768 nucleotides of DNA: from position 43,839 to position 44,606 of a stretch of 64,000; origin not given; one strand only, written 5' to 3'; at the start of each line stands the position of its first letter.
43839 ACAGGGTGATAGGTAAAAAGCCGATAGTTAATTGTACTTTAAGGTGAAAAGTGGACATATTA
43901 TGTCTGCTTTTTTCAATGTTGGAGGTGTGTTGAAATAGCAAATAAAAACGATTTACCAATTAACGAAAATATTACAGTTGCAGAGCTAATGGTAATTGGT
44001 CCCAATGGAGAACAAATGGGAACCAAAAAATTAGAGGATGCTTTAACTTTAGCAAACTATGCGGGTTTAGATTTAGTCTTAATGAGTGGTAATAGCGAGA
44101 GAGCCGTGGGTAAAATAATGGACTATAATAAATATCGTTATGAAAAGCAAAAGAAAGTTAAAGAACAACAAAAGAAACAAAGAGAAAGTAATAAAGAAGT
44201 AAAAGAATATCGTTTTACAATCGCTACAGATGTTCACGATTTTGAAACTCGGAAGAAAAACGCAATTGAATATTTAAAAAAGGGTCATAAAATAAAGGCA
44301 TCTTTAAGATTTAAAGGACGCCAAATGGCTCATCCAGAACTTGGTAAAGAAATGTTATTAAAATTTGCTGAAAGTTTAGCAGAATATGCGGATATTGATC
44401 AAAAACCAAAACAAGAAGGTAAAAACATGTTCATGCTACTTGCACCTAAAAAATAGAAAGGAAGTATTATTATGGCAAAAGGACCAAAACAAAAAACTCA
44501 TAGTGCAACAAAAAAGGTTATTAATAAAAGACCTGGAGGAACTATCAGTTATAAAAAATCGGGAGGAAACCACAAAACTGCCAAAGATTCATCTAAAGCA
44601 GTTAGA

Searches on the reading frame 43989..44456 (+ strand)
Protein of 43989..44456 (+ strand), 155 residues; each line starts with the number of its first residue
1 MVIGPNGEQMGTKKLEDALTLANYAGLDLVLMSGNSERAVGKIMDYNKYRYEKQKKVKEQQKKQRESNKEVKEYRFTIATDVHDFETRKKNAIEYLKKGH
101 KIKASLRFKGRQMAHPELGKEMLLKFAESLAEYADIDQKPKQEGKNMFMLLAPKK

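Call 31: list_cluster_members(proteins=[P0001, P0003, window:43989-44456:+, window:41421-42443:+, P0018, P0019, P0024, P0028, P0034, P0005])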
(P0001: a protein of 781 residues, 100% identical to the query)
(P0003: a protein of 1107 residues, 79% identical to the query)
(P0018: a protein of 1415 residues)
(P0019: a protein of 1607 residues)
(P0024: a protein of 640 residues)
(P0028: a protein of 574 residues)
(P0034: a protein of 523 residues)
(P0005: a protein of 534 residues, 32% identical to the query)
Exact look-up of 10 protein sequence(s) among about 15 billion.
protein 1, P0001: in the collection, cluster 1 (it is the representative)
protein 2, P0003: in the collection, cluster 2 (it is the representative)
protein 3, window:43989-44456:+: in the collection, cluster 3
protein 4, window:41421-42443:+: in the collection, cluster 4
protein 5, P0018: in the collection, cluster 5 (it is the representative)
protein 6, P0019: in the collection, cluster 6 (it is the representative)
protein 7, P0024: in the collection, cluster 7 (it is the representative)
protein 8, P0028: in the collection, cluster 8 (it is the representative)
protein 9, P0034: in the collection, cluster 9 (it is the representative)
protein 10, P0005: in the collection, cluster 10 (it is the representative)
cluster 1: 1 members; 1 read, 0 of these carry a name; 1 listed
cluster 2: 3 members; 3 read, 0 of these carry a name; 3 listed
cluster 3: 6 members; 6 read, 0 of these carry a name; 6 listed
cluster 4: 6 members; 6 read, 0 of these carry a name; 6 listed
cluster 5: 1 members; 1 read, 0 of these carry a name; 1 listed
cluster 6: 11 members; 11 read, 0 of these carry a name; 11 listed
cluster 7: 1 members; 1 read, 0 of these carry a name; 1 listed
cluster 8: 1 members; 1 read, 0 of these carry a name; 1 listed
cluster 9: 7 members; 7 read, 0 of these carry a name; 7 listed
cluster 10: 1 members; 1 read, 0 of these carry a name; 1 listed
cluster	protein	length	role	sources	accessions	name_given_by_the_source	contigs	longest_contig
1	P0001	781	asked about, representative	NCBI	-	-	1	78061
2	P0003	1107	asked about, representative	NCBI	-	-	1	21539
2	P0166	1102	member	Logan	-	-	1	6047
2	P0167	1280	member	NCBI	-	-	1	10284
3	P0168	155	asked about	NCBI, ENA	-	-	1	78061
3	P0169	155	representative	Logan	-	-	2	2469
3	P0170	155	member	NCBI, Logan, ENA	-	-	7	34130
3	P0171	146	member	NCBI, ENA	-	-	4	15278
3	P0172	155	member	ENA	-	-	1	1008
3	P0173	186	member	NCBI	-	-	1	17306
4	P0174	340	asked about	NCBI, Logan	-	-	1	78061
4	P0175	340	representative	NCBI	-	-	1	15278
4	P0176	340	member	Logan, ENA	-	-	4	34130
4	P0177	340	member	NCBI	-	-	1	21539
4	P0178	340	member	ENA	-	-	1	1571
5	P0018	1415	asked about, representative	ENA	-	-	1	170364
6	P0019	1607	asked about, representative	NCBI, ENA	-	-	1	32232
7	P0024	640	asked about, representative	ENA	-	-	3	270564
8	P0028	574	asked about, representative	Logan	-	-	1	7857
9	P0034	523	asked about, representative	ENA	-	-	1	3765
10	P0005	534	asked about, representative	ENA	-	-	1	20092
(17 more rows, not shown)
